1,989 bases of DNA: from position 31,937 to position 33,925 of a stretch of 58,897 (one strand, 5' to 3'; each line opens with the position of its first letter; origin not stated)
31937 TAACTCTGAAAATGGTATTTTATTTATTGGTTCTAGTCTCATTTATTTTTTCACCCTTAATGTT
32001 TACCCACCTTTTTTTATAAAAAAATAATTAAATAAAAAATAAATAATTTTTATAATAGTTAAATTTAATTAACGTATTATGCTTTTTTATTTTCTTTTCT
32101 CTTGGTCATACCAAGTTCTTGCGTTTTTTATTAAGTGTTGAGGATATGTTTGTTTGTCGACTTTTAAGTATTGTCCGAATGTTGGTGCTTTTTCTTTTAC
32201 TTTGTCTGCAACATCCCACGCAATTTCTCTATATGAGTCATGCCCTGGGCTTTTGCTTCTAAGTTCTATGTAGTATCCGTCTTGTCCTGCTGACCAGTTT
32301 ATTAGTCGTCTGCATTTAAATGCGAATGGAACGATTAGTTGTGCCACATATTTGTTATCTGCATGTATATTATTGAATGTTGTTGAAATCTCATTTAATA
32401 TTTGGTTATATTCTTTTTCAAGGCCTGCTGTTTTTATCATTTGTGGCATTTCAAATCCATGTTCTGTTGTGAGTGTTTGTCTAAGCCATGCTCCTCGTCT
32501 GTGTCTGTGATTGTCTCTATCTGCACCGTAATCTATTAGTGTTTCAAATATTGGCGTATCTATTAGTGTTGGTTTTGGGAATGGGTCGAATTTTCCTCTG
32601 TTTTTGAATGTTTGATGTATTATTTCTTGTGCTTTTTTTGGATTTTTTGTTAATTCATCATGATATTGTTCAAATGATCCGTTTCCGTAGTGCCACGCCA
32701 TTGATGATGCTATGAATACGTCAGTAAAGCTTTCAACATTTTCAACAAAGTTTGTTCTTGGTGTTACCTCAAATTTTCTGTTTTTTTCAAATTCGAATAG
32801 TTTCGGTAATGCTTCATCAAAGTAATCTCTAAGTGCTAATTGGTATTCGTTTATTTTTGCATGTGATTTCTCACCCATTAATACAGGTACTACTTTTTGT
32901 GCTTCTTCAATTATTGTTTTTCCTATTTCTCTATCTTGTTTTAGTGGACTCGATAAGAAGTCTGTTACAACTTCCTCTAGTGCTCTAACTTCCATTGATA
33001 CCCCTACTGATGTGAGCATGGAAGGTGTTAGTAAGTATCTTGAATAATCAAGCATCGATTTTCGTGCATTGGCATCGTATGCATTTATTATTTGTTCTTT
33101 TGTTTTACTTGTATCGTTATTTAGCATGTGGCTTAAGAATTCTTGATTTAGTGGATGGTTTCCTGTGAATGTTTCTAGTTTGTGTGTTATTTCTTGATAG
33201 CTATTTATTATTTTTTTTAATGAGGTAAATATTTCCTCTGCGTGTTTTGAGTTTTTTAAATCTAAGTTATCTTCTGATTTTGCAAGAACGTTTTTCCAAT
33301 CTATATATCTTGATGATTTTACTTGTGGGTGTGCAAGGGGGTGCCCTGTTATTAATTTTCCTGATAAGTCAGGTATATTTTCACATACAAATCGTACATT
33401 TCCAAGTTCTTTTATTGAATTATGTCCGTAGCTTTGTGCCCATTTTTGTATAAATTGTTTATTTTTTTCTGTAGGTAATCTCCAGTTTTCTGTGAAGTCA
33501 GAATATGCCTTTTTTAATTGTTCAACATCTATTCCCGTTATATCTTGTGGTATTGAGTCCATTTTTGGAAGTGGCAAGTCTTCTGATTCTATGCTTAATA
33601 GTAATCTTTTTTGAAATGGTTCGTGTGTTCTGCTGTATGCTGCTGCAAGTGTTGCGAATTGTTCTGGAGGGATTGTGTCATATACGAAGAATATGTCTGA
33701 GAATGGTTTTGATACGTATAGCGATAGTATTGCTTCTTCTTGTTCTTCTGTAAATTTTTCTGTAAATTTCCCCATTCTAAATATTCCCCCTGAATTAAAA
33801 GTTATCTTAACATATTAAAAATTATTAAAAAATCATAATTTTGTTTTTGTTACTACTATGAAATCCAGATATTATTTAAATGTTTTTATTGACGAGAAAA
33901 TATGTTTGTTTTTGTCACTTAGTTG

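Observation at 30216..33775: Co-oriented cluster: tandem ThyX-like protein, ParB/Srx-like protein and kinase-phosphatase fusion (candidate uncharacterised pyrimidine or nucleic-acid-modification/repair module)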

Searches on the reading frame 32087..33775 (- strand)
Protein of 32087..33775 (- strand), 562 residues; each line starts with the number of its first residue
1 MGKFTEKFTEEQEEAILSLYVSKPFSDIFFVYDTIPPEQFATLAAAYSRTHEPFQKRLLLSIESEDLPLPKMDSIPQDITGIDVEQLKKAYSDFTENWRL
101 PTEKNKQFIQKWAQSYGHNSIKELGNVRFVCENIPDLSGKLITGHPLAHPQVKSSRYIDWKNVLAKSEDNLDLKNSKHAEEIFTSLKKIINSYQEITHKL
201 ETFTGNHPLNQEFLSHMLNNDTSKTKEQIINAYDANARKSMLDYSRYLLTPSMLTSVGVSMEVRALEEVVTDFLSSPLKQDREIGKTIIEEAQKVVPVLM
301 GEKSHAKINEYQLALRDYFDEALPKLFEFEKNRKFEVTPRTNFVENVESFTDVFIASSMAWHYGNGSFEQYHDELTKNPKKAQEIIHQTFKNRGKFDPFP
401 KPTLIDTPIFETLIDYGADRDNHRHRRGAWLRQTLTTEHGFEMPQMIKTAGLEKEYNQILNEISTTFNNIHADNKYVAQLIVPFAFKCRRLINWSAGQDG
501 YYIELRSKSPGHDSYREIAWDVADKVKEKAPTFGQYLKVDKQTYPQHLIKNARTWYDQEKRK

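Call 3: search_protein_families(library=pfam, proteins=[window:32087-33775:-], max_evalue=1)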
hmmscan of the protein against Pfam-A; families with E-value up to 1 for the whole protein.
window:32087-33775:- (562 aa): 2 families
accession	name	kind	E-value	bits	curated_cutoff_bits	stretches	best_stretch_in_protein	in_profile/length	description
PF02511.20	Thy1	-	3.4e-18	66.5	24.8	2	99-298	32-191/191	Thymidylate synthase complementing protein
PF23742.1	VBS_C3G9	-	0.1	13.1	27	1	174-233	25-84/120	C3G9 VBS-like domain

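Call 4: search_protein_families(library=ncbifam, proteins=[window:32087-33775:-], max_evalue=1)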
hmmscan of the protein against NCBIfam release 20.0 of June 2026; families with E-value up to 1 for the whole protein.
window:32087-33775:- (562 aa): 2 families
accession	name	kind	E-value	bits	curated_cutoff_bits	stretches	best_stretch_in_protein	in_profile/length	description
TIGR02170.1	thyX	equivalog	1.4e-06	28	87.9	1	101-298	35-206/211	FAD-dependent thymidylate synthase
TIGR03407.1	urea_ABC_UrtA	exception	0.064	12.1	492.75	1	66-121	220-275/361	urea ABC transporter substrate-binding protein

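Call 11: find_homologous_proteins(query=window:32087-33775:-, max_evalue=0.001)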
Query window:32087-33775:- (562 aa): 35 proteins with E <= 0.001 among 7841 candidates.
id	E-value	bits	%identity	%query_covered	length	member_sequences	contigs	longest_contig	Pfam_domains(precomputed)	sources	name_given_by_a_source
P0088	0.0e+0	1179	91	100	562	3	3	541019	PF02511.21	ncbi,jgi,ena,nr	ncbi:FAD-dependent thymidylate synthase [Candidatus Woesearchaeota archaeon]|nr:FAD-dependent thymid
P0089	2.4e-269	913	69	99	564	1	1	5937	PF02511.21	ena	-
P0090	2.7e-229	781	60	100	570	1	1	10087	PF02511.21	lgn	-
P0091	5.7e-222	757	57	100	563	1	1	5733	PF02511.21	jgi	-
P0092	4.7e-216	737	57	100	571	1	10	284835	PF02511.21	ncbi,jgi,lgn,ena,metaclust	metaclust:\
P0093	3.8e-212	724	56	100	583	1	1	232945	PF02511.21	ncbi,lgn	ncbi:MAG: FAD-dependent thymidylate synthase [Candidatus Nanoarchaeia archaeon]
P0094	1.7e-209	715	55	99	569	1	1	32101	PF02511.21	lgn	-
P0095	1.1e-198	680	56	100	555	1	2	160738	PF02511.21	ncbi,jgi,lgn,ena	ncbi:MAG: FAD-dependent thymidylate synthase [Candidatus Woesearchaeota archaeon]|jgi:thymidylate sy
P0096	5.9e-195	667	90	57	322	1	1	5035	PF02511.21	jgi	-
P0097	2.7e-170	586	46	100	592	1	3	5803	PF02511.21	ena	-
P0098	4.0e-148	513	43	99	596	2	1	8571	PF02511.21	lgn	-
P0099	6.5e-148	512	43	99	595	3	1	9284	PF02511.21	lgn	-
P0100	1.9e-143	497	46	100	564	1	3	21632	PF02511.21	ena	-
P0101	5.2e-142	493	45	99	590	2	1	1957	PF02511.21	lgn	-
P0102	1.2e-117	412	38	100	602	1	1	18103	-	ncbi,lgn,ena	-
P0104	6.4e-107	377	37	99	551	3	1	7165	PF02511.21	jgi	-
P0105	1.5e-106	376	42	67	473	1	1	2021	PF02511.21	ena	-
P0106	1.0e-105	373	37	99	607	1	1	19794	PF02511.21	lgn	-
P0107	3.3e-105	371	37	96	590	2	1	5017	PF02511.21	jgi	-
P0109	8.8e-105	370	39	99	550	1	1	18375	PF02511.21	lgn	-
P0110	2.7e-103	365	38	96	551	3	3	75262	PF02511.21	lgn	-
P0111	1.6e-102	362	38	99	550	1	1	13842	PF02511.21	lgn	-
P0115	7.8e-101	357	37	99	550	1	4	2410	PF02511.21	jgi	jgi:thymidylate synthase ThyX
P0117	4.0e-97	344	36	98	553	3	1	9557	PF02511.21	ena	-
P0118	4.5e-91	325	35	99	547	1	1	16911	PF02511.21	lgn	-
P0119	1.5e-81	293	34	85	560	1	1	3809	PF20258.5,PF02511.21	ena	-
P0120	2.1e-70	256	31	100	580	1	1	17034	PF02511.21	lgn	-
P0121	3.2e-70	256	30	99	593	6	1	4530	PF02511.21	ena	-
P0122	4.2e-61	226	29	98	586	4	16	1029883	PF02511.21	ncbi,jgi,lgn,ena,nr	ncbi:hypothetical protein HOK68_05080 [Candidatus Woesearchaeota archaeon]|jgi:thymidylate synthase 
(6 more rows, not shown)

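Call 16: search_solved_structures(query=window:32087-33775:-, max_evalue=1, show_alignments=3)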
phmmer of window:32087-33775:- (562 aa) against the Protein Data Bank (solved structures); distinct sequences matched with E-value up to 1: 1.
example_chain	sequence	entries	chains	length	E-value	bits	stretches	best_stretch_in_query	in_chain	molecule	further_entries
8tg1_A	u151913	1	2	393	0.45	12.5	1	60-121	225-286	Extracellular ligand-binding receptor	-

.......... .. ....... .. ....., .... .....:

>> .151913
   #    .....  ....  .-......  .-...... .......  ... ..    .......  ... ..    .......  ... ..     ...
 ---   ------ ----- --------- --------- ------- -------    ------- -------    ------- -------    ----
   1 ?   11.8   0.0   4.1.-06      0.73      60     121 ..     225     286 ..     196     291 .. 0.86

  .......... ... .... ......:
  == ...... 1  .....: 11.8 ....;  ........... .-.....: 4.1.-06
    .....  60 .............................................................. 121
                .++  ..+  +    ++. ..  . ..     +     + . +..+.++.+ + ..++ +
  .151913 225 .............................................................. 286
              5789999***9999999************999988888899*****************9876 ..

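Call 20: search_solved_structures(query=A3, max_evalue=1, show_alignments=3)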
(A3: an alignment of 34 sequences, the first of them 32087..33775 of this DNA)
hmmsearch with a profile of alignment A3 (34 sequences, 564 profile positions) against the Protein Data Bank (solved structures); distinct sequences matched with E-value up to 1: 19.
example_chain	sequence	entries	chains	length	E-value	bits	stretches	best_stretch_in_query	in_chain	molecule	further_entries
3n3y_A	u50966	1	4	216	0.0013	20.6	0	243-290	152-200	Thymidylate synthase thyX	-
3ah5_A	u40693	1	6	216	0.0017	20.2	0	243-290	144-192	Thymidylate synthase thyX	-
3ge9_A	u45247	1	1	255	0.0097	17.7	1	472-541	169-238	Thymidylate synthase thyX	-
3fnn_A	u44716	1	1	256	0.0099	17.7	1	472-541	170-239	Thymidylate synthase thyX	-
2cfa_B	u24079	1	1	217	0.051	15.3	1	454-539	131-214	THYMIDYLATE SYNTHASE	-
2af6_A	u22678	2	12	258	0.058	15.2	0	472-540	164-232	Thymidylate synthase thyX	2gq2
3gwc_A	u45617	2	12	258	0.073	14.8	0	472-540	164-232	Thymidylate synthase thyX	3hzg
4fzb_A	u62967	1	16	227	0.085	14.6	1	454-539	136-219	Probable thymidylate synthase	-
2cfa_A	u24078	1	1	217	0.11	14.3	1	454-539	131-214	THYMIDYLATE SYNTHASE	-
3n0b_A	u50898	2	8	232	0.14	13.9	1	452-537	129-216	Thymidylate synthase thyX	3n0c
4gtf_A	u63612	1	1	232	0.29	12.8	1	452-537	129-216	Thymidylate synthase thyX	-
5ios_A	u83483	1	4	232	0.3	12.8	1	452-537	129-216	Thymidylate synthase ThyX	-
1kq4_A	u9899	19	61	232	0.3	12.8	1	452-537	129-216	HYPOTHETICAL PROTEIN TM0449 | Thymidylate synthase thyX | Flavin-dependent thymidylate synthase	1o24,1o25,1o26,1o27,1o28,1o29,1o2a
5chp_A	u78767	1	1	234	0.31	12.7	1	452-537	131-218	Thymidylate synthase ThyX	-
8rep_A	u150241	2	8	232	0.32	12.7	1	452-537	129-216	Flavin-dependent thymidylate synthase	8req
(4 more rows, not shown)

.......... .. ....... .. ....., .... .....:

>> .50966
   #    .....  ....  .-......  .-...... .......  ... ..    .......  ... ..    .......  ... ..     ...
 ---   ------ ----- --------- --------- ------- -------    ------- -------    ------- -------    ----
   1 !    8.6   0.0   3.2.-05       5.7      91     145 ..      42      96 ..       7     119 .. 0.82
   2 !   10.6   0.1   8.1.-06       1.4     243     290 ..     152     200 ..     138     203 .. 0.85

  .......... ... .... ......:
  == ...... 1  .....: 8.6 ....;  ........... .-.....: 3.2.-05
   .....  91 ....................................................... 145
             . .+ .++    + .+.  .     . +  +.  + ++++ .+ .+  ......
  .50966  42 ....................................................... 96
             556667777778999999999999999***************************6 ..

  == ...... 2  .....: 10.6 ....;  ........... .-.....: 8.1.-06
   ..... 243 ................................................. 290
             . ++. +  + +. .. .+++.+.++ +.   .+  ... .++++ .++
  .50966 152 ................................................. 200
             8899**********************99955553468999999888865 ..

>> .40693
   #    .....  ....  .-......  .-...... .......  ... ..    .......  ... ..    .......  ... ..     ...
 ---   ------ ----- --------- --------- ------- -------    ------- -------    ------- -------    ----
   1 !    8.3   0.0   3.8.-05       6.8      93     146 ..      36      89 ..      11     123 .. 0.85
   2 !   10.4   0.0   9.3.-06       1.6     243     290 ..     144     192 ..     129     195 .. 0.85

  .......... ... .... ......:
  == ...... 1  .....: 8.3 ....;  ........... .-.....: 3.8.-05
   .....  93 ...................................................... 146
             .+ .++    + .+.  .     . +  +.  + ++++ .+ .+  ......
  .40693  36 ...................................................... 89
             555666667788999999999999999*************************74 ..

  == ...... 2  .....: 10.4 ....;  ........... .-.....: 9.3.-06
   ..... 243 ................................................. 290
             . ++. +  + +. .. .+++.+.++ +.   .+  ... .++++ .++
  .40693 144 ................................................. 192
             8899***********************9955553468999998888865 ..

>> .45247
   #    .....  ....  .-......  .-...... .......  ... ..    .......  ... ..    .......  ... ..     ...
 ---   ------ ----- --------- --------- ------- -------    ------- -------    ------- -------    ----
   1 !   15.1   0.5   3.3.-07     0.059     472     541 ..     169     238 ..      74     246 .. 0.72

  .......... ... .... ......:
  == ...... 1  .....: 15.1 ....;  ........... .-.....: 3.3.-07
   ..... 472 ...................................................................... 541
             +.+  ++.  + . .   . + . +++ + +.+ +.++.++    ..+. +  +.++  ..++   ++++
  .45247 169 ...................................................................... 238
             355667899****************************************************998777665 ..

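Call 44: predict_structure(alignment_id=A3)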
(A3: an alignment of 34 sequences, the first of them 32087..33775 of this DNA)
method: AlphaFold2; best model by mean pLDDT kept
length: 562 residues; sequences in the alignment: 34
mean_pLDDT: 91.6   pTM: 0.91
mean pLDDT of the five models: 91.6, 90.4, 90.2, 90.0, 89.6
residues with pLDDT >= 90: 417; 70-90: 135; 50-70: 10; < 50: 0
segments of 3 or more residues with pLDDT < 50: none
pLDDT, mean of each block of 10 residues (from residue 1): 85 93 95 89 86 91 88 78 85 74 90 84 93 93 91 80 76 95 93 94 96 96 92 91 90 91 95 97 97 93 92 96 97 96 91 97 97 97 97 90 93 93 76 96 95 97 97 95 96 93 90 88 96 96 92 93 88
secondary structure, 60 per line:
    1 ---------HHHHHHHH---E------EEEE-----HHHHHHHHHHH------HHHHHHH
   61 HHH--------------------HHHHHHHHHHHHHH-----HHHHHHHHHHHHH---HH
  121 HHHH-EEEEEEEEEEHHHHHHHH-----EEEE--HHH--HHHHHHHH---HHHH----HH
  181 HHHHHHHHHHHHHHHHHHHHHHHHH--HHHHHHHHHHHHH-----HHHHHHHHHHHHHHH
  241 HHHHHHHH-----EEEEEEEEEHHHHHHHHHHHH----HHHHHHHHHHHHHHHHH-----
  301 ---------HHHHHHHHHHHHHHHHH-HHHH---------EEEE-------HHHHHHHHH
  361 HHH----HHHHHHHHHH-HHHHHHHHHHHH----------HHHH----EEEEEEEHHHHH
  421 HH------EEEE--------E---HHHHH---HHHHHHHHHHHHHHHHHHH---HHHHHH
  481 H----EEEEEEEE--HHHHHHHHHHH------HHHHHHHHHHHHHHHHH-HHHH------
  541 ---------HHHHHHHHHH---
elements in order: H10-17 E28-31 H37-47 H54-63 H84-97 H103-115 H119-124 E126-135 H136-143 E149-152 H160-167 H171-174 H179-205 H208-220 H226-248 E254-262 H263-274 H279-295 H310-326 H328-331 E341-344 H352-363 H368-377 H379-390 H401-404 E409-415 H416-422 E429-432 H445-449 H453-471 H475-481 E486-493 H496-506 H513-529 H531-534 H550-559

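Call 48: fold_search(model_id=the predicted structure, library=pdb)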
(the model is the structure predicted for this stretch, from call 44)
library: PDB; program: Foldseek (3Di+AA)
matches with E <= 10: 269; with E <= 0.001: 2
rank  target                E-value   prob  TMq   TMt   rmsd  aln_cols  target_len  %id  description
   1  3hzg_A                9.3e-04  1.00  0.27  0.58   6.9       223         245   17  Crystal structure of mycobacterium tuberculosis thymidylate synthase X bound with FAD (released 2009-07-07)
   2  4gtd_A                9.7e-04  1.00  0.22  0.56  14.0       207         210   14  T. Maritima FDTS (E144R mutant) with FAD and dUMP (released 2012-10-17)
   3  2gq2_A                1.3e-03  1.00  0.25  0.53   7.3       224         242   16  Mycobacterium tuberculosis ThyX-NADP complex (released 2006-06-27)
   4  4gt9                  1.5e-03  1.00  0.23  0.57  14.3       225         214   15  T. Maritima FDTS with FAD, dUMP and Folate. (released 2012-10-17)
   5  1o2b_C                1.8e-03  1.00  0.21  0.51  15.0       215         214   15  Crystal structure of Thymidylate Synthase Complementing Protein (TM0449) from Thermotoga maritima with FAD and PO4 at  (released 2003-06-24)
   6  4gte_C                1.8e-03  1.00  0.20  0.50  14.9       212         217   14  T. Maritima FDTS (E144R mutant) with FAD and Folate (released 2012-10-17)
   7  4gte_D                1.8e-03  1.00  0.21  0.53  14.2       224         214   14  T. Maritima FDTS (E144R mutant) with FAD and Folate (released 2012-10-17)
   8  5chp                  1.9e-03  1.00  0.23  0.56  14.6       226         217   15  T. maritima ThyX in complex with TyC5-03 (released 2016-10-19)
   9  5ios_C                1.9e-03  1.00  0.23  0.56  13.6       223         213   15  Flavin-dependent thymidylate synthase R90A variant in complex with FAD and deoxyuridine monophosphate (released 2016-06-08)
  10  3g4a_A                2.0e-03  1.00  0.22  0.54  14.9       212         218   15  Crystal structure of flavine dependant thymidylate synthase S88A mutant from Thermotoga maritima at 1.95 angstrom reso (released 2009-04-07)
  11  4gtd_B                2.0e-03  1.00  0.20  0.51  14.6       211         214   13  T. Maritima FDTS (E144R mutant) with FAD and dUMP (released 2012-10-17)
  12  4gtd_C                2.1e-03  1.00  0.20  0.50  15.4       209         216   14  T. Maritima FDTS (E144R mutant) with FAD and dUMP (released 2012-10-17)
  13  1o26_A                2.2e-03  1.00  0.22  0.52  15.0       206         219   16  Crystal structure of Thymidylate Synthase Complementing Protein (TM0449) from Thermotoga maritima with FAD and dUMP at (released 2003-06-24)
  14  1kq4_D                2.2e-03  1.00  0.21  0.54  13.7       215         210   13  CRYSTAL STRUCTURE OF A THY1-COMPLEMENTING PROTEIN (TM0449) FROM THERMOTOGA MARITIMA AT 2.25 A RESOLUTION (released 2002-02-27)
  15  5iot_A                2.4e-03  1.00  0.22  0.55  13.9       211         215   13  Flavin-dependent thymidylate synthase R174A variant in complex with FAD and dUMP (released 2016-06-08)
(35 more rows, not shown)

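Call 59: find_encoding_contigs(protein=P0122, flank=8000, max_places=3)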
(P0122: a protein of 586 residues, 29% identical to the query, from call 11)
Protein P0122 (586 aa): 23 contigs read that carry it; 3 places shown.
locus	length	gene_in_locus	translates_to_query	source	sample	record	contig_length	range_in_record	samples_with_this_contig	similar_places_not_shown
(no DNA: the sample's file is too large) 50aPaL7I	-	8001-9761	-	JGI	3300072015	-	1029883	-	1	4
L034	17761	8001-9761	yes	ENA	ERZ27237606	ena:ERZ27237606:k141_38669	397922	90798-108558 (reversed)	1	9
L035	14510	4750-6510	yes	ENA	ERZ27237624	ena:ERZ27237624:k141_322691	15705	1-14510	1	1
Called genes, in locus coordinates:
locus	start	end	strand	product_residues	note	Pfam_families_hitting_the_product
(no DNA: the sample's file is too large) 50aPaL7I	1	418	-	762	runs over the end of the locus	PF02359:CDC48_N, PF02933:CDC48_2 (weak), PF05496:RuvB_N, PF13191:AAA_16 (weak), PF00004:AAA, PF17862:AAA_lid_3, PF00004:AAA, PF17862:AAA_lid_3, +26 more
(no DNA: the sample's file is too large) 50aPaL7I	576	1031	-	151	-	-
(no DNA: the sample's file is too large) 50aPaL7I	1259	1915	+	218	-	PF00254:FKBP_C (weak)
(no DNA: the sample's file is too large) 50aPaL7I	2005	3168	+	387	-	PF00091:Tubulin, PF12327:FtsZ_C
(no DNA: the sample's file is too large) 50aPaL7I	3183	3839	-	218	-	PF13242:Hydrolase_like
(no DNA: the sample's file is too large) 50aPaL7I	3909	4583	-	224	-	PF03439:Spt5-NGN, PF00467:KOW (weak)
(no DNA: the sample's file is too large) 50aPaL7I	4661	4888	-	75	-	PF13459:Fer4_15, PF13370:Fer4_13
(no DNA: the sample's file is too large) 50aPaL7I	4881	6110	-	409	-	PF01136:Peptidase_U32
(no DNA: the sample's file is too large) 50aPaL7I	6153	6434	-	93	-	PF14947:HTH_45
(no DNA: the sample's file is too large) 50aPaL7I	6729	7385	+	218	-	-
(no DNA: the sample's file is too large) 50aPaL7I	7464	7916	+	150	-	-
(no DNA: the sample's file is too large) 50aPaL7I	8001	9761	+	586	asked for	PF02511:Thy1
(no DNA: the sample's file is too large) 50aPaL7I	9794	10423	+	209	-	PF24392:Parb-CE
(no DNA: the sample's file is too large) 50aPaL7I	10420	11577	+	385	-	PF01712:dNK (weak), PF02223:Thymidylate_kin, PF13419:HAD_2 (faint), PF08645:PNK3P (faint), PF13242:Hydrolase_like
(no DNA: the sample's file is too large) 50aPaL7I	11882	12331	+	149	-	PF22811:Zn_ribbon_NrdR, PF03477:ATP-cone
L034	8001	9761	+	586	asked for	PF02511:Thy1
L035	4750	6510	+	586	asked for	PF02511:Thy1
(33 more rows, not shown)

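Call 91: find_encoding_contigs(protein=P0110, flank=6000, max_places=3)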
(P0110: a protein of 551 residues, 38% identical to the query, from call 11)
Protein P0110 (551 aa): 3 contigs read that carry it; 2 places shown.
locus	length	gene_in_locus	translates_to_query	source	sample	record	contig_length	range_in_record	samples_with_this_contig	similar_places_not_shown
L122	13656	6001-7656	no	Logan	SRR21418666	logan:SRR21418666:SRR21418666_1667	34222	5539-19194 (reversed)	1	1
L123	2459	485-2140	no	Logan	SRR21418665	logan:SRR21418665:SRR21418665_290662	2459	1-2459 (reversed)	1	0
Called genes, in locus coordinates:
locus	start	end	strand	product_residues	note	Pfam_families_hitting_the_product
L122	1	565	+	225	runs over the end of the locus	-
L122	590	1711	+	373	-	PF13483:Lactamase_B_3, PF12706:Lactamase_B_2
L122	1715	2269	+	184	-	PF05175:MTS (weak)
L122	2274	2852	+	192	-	PF00440:TetR_N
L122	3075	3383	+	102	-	-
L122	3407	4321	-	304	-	PF14338:Mrr_N, PF04471:Mrr_cat, PF22722:NA-iREase1 (weak)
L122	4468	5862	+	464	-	PF00474:SSF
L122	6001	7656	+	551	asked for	PF02511:Thy1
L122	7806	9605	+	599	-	PF02463:SMC_N, PF00005:ABC_tran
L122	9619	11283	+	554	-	PF00664:ABC_membrane, PF00005:ABC_tran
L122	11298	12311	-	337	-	PF01118:Semialdhyde_dh, PF02774:Semialdhyde_dhC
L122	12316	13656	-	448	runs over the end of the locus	PF00696:AA_kinase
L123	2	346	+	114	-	?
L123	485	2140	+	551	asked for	PF02511:Thy1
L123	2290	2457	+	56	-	?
